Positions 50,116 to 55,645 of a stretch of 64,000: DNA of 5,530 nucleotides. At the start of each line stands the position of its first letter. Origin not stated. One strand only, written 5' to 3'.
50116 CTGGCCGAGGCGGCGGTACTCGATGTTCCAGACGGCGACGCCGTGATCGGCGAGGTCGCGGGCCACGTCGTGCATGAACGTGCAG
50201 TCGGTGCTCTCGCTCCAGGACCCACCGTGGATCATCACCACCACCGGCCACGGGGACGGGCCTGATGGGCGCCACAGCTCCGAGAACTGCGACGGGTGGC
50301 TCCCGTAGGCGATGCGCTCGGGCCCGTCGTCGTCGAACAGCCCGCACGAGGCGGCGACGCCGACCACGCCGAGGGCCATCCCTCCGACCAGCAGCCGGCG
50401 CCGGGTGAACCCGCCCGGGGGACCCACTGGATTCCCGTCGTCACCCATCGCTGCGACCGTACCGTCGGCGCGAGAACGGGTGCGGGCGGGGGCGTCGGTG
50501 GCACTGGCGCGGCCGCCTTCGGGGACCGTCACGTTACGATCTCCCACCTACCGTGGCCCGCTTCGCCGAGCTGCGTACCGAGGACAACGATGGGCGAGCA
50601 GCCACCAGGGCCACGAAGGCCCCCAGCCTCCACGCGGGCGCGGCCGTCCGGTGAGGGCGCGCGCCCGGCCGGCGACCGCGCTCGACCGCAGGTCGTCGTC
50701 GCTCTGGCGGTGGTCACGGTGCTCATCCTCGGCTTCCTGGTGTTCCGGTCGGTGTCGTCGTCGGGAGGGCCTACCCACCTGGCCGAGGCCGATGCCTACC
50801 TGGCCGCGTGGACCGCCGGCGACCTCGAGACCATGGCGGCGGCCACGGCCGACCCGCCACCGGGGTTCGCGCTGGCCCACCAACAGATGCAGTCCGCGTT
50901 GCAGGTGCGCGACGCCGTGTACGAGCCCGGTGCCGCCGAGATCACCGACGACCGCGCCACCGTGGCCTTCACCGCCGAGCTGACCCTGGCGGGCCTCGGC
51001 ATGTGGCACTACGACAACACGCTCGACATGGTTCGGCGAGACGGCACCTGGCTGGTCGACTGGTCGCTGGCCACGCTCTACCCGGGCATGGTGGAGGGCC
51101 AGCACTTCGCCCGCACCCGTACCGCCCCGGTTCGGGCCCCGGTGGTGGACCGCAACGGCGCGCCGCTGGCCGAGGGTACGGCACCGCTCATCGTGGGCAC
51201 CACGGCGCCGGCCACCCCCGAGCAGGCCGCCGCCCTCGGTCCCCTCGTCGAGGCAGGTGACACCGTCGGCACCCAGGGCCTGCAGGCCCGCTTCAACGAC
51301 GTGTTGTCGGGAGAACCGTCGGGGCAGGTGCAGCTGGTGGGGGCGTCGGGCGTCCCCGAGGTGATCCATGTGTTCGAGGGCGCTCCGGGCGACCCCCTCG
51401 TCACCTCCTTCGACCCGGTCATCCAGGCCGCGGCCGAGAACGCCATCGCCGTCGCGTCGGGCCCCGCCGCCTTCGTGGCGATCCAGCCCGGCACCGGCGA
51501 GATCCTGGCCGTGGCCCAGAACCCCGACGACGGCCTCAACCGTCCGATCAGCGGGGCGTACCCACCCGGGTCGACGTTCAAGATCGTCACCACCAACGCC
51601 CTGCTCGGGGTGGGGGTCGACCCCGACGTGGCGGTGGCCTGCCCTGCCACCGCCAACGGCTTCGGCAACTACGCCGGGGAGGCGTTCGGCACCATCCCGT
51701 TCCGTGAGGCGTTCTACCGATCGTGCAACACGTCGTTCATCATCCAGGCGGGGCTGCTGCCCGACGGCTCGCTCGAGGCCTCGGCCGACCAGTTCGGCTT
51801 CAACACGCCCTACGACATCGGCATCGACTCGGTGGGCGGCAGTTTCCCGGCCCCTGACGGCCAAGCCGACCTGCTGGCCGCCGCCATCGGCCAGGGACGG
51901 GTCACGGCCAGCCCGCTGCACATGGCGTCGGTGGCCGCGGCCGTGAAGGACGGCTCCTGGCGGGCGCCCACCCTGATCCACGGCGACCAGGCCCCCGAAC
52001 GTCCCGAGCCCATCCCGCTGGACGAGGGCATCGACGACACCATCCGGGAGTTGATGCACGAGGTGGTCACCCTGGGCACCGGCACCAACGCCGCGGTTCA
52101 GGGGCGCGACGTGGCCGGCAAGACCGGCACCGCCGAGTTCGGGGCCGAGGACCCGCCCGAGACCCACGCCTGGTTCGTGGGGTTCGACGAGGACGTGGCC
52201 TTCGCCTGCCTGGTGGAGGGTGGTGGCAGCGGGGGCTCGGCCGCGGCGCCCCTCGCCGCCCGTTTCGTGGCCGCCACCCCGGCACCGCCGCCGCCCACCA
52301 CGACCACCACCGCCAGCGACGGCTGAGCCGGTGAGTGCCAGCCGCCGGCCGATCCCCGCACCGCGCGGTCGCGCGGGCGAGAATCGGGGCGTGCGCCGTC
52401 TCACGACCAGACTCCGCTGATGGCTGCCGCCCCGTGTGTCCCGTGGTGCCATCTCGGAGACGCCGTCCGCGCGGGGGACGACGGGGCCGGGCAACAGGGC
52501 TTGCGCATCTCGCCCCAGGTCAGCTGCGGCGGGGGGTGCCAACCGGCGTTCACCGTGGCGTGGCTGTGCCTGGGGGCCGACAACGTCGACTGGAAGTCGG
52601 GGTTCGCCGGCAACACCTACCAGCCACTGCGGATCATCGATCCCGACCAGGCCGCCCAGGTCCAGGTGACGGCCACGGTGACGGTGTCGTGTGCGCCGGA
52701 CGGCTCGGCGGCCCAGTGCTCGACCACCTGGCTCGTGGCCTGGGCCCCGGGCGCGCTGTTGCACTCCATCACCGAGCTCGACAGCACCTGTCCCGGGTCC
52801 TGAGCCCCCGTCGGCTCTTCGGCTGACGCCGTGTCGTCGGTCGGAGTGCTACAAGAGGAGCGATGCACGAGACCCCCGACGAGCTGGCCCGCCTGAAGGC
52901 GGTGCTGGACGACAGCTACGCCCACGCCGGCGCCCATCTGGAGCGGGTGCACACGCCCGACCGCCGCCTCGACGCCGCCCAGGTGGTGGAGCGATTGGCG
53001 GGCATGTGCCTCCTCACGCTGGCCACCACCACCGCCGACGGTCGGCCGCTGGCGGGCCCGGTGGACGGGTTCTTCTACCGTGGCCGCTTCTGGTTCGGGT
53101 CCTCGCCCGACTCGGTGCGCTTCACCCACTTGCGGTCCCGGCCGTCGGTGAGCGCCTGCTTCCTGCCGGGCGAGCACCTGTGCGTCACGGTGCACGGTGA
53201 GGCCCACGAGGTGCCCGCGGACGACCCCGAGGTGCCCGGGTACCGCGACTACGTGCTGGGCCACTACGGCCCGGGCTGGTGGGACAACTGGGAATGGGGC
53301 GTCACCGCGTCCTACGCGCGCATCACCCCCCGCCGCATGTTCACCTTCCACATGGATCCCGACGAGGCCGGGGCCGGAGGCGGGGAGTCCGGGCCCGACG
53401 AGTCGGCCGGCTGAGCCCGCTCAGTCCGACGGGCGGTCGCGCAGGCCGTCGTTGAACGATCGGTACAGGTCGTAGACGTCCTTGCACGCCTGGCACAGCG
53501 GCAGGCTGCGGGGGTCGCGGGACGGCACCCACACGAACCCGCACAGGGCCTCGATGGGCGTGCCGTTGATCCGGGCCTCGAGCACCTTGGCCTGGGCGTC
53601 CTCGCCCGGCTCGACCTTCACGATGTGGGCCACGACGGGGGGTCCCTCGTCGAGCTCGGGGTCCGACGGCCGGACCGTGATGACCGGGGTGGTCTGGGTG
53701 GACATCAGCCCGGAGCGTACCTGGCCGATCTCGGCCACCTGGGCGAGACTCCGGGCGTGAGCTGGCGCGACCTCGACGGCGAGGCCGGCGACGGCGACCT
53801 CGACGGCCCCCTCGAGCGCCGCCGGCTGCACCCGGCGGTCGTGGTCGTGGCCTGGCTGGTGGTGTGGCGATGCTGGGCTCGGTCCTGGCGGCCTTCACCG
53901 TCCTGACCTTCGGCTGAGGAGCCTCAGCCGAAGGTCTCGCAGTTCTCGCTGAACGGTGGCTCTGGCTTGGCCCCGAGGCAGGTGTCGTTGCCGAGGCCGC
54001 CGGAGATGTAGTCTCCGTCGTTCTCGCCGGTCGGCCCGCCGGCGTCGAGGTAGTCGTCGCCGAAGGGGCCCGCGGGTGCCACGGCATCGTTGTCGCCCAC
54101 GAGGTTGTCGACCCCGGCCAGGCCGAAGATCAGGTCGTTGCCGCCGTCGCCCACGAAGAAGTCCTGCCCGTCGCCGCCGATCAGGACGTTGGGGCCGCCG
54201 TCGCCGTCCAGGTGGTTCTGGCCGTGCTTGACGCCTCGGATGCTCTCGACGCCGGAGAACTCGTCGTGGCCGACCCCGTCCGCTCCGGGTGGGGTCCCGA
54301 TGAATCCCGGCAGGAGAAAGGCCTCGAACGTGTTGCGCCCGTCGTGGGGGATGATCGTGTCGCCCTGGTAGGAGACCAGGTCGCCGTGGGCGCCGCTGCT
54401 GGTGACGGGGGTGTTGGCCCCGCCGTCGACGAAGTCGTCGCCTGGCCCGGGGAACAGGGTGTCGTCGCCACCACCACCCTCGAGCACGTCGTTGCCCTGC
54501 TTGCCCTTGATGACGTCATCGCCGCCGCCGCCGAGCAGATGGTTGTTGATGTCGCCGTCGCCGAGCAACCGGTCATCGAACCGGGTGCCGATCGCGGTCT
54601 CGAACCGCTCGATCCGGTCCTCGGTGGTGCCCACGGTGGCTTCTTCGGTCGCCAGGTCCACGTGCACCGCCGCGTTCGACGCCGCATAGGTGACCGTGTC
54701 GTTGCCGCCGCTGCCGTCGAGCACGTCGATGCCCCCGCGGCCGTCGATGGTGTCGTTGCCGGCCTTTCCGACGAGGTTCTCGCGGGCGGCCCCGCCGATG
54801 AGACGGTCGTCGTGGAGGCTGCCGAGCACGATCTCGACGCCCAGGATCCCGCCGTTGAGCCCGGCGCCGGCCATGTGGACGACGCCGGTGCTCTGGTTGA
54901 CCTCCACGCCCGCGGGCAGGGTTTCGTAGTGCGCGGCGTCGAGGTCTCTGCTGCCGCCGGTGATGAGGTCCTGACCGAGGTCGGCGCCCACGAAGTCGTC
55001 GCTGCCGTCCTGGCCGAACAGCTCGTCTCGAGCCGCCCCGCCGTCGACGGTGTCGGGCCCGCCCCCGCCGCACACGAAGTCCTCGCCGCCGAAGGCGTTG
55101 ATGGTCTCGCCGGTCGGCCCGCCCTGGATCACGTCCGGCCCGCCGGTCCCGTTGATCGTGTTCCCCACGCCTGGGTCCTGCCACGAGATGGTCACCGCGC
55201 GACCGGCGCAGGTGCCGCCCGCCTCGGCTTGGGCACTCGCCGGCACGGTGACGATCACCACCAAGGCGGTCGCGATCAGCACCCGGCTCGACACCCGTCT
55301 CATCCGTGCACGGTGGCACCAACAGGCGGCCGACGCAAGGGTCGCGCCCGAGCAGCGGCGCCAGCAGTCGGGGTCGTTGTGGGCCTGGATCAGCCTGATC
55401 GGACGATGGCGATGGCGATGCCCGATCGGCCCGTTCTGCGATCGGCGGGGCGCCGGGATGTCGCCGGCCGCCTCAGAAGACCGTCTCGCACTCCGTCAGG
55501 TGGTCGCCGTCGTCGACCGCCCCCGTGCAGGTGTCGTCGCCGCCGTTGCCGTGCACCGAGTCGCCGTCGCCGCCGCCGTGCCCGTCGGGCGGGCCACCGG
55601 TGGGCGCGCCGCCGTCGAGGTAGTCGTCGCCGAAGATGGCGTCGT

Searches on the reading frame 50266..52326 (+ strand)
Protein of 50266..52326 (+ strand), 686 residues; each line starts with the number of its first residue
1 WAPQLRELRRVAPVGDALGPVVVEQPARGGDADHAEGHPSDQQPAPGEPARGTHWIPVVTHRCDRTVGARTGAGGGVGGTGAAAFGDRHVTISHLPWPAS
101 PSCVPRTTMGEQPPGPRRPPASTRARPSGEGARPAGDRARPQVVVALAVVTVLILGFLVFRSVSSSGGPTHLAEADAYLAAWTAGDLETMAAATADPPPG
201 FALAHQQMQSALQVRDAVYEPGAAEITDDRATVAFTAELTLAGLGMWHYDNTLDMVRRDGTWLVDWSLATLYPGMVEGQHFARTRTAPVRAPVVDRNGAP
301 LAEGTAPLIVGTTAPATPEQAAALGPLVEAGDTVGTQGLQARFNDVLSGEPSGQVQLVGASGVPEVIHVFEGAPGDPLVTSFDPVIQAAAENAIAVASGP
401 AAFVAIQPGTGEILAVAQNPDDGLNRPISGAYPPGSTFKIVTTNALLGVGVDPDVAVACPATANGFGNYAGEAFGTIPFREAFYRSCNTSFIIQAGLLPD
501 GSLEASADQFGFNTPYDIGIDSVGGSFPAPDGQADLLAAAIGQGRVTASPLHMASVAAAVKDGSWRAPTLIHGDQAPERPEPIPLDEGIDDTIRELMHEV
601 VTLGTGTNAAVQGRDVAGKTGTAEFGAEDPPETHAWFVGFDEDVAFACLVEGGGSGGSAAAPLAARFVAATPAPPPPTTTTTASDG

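Call 65: search_protein_families(library=pfam, proteins=[window:50266-52326:+], max_evalue=0.001)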
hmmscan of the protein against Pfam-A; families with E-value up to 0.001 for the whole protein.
window:50266-52326:+ (686 aa): 3 families
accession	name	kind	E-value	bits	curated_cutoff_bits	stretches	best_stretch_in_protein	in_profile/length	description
PF00905.27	Transpeptidase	-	5.2e-40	137.9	22.1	1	402-667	2-297/299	Penicillin binding protein transpeptidase domain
PF05223.17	MecA_N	-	1.4e-11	45.1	22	1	173-279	4-117/117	NTF2-like N-terminal transpeptidase domain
PF03717.20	PBP_dimer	-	0.00037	21.4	24.4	0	309-363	119-174/180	Penicillin-binding Protein dimerisation domain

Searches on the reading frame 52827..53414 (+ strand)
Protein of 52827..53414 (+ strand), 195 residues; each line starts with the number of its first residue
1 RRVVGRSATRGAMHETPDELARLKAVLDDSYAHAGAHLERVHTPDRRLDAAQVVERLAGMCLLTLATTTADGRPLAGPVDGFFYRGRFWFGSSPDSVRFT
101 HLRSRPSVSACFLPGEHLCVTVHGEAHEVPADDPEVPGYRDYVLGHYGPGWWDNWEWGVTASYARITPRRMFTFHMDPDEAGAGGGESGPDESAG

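Call 65: search_protein_families(library=pfam, proteins=[window:52827-53414:+], max_evalue=0.001)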
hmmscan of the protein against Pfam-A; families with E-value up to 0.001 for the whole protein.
window:52827-53414:+ (195 aa): 2 families
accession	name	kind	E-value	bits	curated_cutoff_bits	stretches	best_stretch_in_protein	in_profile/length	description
PF01243.27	PNPOx_N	-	1.5e-08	35.5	28.1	1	53-136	5-82/120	Pyridoxamine 5'-phosphate oxidase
PF12900.13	Pyridox_ox_2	-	4.8e-05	23.8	27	1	50-170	2-135/140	Pyridoxamine 5'-phosphate oxidase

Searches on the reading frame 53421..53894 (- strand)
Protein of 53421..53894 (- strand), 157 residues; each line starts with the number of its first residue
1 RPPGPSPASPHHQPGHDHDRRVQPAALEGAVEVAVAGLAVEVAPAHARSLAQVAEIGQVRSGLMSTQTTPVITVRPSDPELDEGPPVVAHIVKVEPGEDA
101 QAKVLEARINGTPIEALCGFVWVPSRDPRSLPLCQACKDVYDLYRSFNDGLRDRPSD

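Call 65: search_protein_families(library=pfam, proteins=[window:53421-53894:-], max_evalue=0.001)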
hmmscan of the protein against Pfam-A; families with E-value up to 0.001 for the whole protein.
window:53421-53894:- (157 aa): 1 family
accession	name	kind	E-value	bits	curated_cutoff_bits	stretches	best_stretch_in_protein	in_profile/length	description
PF11238.13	DUF3039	-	5.1e-16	58.6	22.7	1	102-142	14-54/56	Protein of unknown function (DUF3039)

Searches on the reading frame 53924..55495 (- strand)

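Call 65: search_protein_families(library=pfam, proteins=[window:53924-55495:-], max_evalue=0.001)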
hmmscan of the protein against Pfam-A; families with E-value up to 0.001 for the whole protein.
window:53924-55495:- (523 aa): 1 family
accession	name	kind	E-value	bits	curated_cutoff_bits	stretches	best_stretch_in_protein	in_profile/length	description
PF00353.25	HemolysinCabind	-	5.7e-23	81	23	4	322-356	2-36/36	RTX calcium-binding nonapeptide repeat (4 copies)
